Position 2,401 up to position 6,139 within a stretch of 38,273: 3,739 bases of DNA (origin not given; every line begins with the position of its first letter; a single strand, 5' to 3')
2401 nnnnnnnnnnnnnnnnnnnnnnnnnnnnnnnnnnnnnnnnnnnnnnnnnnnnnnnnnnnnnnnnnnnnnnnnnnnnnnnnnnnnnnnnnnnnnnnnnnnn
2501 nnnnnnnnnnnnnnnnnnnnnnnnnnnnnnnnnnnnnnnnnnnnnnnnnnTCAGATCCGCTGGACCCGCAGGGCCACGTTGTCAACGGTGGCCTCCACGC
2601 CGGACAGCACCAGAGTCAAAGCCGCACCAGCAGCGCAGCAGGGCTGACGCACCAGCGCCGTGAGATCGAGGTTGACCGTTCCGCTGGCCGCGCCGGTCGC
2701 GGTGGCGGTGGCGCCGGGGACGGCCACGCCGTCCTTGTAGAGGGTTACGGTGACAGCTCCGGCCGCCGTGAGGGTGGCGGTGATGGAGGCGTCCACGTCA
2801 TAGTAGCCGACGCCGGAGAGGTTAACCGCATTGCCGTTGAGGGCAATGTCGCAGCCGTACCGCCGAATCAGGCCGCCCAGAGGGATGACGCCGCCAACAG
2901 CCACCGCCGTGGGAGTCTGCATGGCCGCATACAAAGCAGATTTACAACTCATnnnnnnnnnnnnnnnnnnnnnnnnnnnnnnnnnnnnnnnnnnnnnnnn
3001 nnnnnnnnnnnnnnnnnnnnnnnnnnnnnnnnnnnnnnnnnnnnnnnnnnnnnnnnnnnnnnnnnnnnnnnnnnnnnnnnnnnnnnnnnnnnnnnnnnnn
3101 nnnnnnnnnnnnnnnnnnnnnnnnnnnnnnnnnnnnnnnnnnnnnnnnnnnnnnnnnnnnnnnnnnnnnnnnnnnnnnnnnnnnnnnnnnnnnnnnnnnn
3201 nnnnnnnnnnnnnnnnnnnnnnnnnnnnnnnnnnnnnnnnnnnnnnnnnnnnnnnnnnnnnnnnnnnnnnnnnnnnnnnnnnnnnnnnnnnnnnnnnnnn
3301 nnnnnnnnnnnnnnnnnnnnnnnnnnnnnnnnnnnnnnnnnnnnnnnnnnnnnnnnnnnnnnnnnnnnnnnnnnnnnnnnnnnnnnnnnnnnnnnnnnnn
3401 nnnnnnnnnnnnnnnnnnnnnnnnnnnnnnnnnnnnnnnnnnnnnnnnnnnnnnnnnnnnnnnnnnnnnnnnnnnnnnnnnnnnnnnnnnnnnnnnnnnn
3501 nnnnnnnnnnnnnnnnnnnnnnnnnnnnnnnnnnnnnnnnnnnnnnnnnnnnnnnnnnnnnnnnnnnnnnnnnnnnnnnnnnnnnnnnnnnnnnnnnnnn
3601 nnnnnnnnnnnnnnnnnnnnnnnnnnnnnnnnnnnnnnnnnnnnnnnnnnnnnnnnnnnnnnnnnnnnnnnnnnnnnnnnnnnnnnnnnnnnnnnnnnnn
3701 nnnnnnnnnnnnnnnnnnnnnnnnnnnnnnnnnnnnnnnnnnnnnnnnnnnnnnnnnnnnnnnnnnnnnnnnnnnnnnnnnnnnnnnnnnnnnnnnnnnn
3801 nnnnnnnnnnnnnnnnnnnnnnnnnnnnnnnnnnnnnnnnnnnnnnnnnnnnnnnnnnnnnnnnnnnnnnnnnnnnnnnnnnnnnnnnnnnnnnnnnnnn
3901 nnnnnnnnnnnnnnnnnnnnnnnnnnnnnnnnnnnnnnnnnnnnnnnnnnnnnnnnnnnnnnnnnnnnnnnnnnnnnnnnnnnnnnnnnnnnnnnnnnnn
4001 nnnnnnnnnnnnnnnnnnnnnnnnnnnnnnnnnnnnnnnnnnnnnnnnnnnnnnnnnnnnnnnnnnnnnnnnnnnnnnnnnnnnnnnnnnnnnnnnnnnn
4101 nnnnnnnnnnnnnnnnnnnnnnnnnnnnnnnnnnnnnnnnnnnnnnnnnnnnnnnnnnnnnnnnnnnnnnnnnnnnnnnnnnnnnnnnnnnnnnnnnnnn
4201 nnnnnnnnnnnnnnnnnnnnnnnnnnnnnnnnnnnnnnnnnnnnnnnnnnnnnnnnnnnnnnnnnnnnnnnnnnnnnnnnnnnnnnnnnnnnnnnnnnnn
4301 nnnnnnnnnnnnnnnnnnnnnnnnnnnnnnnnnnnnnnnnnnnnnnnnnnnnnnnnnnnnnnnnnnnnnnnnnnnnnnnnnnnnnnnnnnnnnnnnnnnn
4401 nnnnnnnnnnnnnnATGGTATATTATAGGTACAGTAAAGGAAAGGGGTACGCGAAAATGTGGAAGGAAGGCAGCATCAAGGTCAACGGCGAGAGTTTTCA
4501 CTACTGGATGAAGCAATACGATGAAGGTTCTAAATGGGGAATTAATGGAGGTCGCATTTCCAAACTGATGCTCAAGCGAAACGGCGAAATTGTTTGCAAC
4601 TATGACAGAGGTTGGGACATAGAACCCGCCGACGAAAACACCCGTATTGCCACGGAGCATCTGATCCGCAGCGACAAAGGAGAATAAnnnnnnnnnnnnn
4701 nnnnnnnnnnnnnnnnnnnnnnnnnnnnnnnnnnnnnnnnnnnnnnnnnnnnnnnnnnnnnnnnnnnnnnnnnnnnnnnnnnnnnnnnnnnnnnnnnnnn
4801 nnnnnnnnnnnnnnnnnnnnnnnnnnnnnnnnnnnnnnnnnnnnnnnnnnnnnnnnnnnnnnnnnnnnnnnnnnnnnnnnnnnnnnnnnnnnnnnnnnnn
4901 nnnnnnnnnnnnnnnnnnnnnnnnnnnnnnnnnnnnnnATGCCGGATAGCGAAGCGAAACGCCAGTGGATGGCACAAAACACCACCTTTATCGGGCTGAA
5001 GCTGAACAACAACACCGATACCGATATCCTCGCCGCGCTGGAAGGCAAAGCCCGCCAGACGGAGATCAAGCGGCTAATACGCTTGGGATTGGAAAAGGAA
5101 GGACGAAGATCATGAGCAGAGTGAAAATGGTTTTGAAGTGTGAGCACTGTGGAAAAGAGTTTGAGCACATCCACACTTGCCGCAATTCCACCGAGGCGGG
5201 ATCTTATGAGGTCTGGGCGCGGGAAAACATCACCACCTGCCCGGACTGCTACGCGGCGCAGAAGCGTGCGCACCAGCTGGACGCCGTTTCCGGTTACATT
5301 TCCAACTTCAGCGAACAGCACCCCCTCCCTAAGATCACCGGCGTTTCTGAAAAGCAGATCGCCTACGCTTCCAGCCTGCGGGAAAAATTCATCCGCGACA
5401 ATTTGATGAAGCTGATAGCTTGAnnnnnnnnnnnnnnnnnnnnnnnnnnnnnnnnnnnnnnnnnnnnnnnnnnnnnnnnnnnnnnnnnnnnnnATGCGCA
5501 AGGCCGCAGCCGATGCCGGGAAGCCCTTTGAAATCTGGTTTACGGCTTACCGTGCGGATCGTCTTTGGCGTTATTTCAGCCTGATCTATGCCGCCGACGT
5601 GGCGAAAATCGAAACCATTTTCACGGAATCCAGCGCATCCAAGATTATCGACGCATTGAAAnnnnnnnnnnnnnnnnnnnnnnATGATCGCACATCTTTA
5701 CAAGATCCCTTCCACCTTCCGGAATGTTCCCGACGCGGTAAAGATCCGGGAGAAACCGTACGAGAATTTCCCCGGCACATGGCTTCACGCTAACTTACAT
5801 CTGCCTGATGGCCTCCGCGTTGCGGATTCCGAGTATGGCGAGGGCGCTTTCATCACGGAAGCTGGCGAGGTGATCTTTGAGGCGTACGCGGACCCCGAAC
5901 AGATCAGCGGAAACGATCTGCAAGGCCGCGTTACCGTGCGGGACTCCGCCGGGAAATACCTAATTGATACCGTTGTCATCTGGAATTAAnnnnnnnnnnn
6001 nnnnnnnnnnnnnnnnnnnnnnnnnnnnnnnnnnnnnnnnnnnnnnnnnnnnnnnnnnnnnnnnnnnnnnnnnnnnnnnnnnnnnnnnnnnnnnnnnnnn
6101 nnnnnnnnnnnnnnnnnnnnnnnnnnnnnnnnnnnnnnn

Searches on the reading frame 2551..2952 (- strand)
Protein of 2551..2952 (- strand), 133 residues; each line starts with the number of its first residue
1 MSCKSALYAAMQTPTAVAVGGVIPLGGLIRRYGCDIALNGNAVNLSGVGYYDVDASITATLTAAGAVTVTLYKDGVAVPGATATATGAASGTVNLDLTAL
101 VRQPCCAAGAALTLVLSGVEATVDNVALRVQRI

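Call 60: search_protein_families(library=pfam, proteins=[window:2551-2952:-], max_evalue=0.001)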
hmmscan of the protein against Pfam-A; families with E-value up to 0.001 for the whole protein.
window:2551-2952:- (133 aa): 1 family
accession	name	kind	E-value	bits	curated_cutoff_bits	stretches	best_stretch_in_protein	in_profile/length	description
PF18573.7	BclA_C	-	2.4e-05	24.7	38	1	10-132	4-126/128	BclA C-terminal domain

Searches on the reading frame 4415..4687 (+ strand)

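Call 3: search_protein_families(library=pfam, proteins=[window:4415-4687:+], max_evalue=0.1)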
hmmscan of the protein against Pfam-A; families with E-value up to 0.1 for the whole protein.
window:4415-4687:+ (90 aa): 1 family
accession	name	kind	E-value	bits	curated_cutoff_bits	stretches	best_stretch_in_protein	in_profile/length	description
PF24726.1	DUF7678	-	2.3e-32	111.2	27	1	15-85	1-69/72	Domain of unknown function (DUF7678)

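Call 4: search_protein_families(library=phrogs, proteins=[window:4415-4687:+], max_evalue=0.1)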
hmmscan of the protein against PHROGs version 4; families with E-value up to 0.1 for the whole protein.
window:4415-4687:+ (90 aa): 1 family
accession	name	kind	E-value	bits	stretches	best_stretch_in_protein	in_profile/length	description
phrog_4709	-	unknown function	1.3e-32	112.7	1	15-85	1-71/74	-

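Call 36: search_protein_families(library=padloc, proteins=[window:4457-4684:+], max_evalue=0.1)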
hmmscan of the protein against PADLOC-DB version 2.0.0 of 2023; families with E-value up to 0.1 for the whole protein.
window:4457-4684:+ (76 aa): 0 families

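Call 37: search_protein_families(library=ncbifam, proteins=[window:4457-4684:+], max_evalue=0.1)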
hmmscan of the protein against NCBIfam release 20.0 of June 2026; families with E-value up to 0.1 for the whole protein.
window:4457-4684:+ (76 aa): 1 family
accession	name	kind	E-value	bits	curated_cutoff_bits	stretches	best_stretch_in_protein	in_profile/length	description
NF040785.1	CD3324_fam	subfamily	0.048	13.8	65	1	16-58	26-67/82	CD3324 family protein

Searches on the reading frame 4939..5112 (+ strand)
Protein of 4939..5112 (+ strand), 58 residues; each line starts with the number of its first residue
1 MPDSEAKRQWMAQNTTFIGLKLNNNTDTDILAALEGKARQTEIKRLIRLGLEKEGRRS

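Call 36: search_protein_families(library=padloc, proteins=[window:4939-5112:+], max_evalue=0.1)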
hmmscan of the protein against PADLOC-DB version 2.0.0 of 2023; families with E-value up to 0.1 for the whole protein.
window:4939-5112:+ (58 aa): 0 families

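Call 37: search_protein_families(library=ncbifam, proteins=[window:4939-5112:+], max_evalue=0.1)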
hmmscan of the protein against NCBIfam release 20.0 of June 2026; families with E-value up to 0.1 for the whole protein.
window:4939-5112:+ (58 aa): 0 families

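Call 84: search_protein_families(library=pfam, proteins=[window:4939-5112:+], max_evalue=0.05)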
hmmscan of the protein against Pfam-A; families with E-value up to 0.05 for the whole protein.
seq(58 aa): 0 families

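Call 98: search_solved_structures(query=window:4939-5112:+, max_evalue=10)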
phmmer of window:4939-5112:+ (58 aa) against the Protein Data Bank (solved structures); distinct sequences matched with E-value up to 10: 3.
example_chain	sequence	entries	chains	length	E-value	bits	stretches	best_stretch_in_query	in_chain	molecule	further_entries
1h6f_A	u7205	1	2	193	0.77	13.4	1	2-27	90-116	T-BOX TRANSCRIPTION FACTOR TBX3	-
4a04_A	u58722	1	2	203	1.4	12.6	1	2-27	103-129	T-BOX TRANSCRIPTION FACTOR TBX1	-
1woo_A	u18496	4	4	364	1.5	12.5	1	8-53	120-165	Aminomethyltransferase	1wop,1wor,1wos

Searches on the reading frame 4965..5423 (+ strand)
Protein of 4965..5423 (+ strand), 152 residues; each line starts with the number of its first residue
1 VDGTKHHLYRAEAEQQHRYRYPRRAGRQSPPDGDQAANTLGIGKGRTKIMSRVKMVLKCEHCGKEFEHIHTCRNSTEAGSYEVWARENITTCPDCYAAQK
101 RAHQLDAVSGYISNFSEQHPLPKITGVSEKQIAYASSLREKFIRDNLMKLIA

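Call 3: search_protein_families(library=pfam, proteins=[window:4965-5423:+], max_evalue=0.1)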
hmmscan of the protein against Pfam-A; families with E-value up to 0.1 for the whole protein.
window:4965-5423:+ (152 aa): 7 families
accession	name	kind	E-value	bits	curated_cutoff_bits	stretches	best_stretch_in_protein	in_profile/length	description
PF01155.25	HypA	-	0.005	17.3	28.9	1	50-101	64-98/112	Hydrogenase/urease nickel incorporation, metallochaperone, hypA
PF02591.20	Zn_ribbon_9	-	0.022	15.3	29.1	0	82-95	16-29/33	C4-type zinc ribbon domain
PF09723.15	Zn_ribbon_8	-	0.034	14.6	34.4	0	58-95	7-32/41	Zinc ribbon domain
PF24460.1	DUF7575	-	0.037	13.8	28.5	0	58-67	5-14/28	Domain of unknown function (DUF7575)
PF12368.13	Rhodanese_C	-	0.046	14.5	26.9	0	52-76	18-42/66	Rhodanase C-terminal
PF14319.11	Zn_Tnp_IS91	-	0.046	14.2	26.3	0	55-75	37-57/90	Transposase zinc-binding domain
PF14354.12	Lar_restr_allev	-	0.052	14.2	28.6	1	56-100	3-39/58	Restriction alleviation protein Lar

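Call 4: search_protein_families(library=phrogs, proteins=[window:4965-5423:+], max_evalue=0.1)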
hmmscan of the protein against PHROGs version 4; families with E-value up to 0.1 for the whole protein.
window:4965-5423:+ (152 aa): 5 families
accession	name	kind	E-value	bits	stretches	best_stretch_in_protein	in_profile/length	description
phrog_1271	-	DNA, RNA and nucleotide metabolism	0.00079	19.9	1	44-103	103-169/361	HNH endonuclease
phrog_16123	-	unknown function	0.00089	19.6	1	81-145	31-87/368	-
phrog_16725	-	unknown function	0.0096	17.3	1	53-77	4-28/75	-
phrog_3401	-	unknown function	0.012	16.8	1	55-96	1-43/64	-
phrog_19701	-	unknown function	0.098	13.8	0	49-67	46-64/79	-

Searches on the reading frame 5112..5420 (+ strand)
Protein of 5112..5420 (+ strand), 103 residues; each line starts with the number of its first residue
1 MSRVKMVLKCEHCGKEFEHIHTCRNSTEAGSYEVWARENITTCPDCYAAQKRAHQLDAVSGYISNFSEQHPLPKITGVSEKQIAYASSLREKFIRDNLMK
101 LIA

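Call 36: search_protein_families(library=padloc, proteins=[window:5112-5420:+], max_evalue=0.1)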
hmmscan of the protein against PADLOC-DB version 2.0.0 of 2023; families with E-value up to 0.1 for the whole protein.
window:5112-5420:+ (103 aa): 0 families

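Call 37: search_protein_families(library=ncbifam, proteins=[window:5112-5420:+], max_evalue=0.1)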
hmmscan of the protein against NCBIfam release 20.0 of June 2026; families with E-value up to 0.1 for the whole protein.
window:5112-5420:+ (103 aa): 4 families
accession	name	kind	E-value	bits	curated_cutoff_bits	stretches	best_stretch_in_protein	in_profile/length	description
NF033497.1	rubre_like_arch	subfamily_domain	0.0026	17.4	32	0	9-24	18-33/34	rubrerythrin-like domain-containing protein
TIGR04104.1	cxxc_20_cxxc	subfamily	0.012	16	45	1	9-63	2-47/93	TIGR04104 family putative zinc finger protein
NF038384.1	zinc_YnfU_fam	subfamily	0.028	14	36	0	6-18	37-49/52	YnfU family zinc-binding protein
TIGR02605.1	CxxC_CxxC_SSSS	subfamily_domain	0.043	13.9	31.3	0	9-26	7-24/52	FmdB family zinc ribbon protein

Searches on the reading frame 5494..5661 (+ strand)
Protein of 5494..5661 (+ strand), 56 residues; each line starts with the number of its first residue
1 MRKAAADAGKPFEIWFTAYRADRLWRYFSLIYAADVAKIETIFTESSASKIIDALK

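Call 36: search_protein_families(library=padloc, proteins=[window:5494-5661:+], max_evalue=0.1)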
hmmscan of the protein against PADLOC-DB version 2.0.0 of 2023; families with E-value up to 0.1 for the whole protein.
window:5494-5661:+ (56 aa): 0 families

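Call 37: search_protein_families(library=ncbifam, proteins=[window:5494-5661:+], max_evalue=0.1)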
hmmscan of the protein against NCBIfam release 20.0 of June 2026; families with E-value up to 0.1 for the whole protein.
window:5494-5661:+ (56 aa): 0 families

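Call 97: search_solved_structures(query=window:5494-5661:+, max_evalue=10)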
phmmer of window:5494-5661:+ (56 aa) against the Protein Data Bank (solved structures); distinct sequences matched with E-value up to 10: 3.
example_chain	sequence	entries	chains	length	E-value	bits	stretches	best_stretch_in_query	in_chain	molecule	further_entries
2qc5_A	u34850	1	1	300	0.00047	23.8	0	4-26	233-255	Streptogramin B lactonase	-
2z2p_A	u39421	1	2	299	0.04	17.8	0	4-29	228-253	Virginiamycin B lyase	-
2z2n_A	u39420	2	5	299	0.046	17.6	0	4-29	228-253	virginiamycin B lyase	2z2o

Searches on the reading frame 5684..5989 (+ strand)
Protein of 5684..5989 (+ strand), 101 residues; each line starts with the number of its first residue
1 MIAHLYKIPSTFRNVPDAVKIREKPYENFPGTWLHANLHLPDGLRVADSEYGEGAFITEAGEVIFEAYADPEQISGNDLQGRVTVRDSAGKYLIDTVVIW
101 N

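Call 3: search_protein_families(library=pfam, proteins=[window:5684-5989:+], max_evalue=0.1)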
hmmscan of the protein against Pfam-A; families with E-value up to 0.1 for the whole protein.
window:5684-5989:+ (101 aa): 1 family
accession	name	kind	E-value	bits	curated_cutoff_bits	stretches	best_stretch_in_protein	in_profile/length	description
PF22516.1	PreP_C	-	0.077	13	27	1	37-72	39-74/173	PreP C-terminal domain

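Call 4: search_protein_families(library=phrogs, proteins=[window:5684-5989:+], max_evalue=0.1)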
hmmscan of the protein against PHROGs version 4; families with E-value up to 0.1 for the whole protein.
window:5684-5989:+ (101 aa): 0 families

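Call 36: search_protein_families(library=padloc, proteins=[window:5684-5986:+], max_evalue=0.1)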
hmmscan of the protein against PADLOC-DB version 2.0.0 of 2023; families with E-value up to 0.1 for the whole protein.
window:5684-5986:+ (101 aa): 0 families

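Call 37: search_protein_families(library=ncbifam, proteins=[window:5684-5986:+], max_evalue=0.1)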
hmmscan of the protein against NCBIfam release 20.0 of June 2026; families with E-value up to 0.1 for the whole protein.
window:5684-5986:+ (101 aa): 0 families

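Call 99: search_solved_structures(query=window:5684-5986:+, max_evalue=10)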
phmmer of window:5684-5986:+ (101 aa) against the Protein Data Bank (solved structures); distinct sequences matched with E-value up to 10: 4.
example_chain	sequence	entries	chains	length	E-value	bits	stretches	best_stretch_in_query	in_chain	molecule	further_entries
4wri_A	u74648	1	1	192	0.57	13.9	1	13-58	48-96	Okadaic acid binding protein 2-alpha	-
6ohb_A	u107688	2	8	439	0.57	13.8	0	14-38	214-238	Guanine deaminase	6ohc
5cdw_A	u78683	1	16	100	1.1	12.9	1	33-97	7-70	Growth factor receptor-bound protein 2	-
1fyr_A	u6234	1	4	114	1.7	12.3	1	30-95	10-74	GROWTH FACTOR RECEPTOR-BOUND PROTEIN 2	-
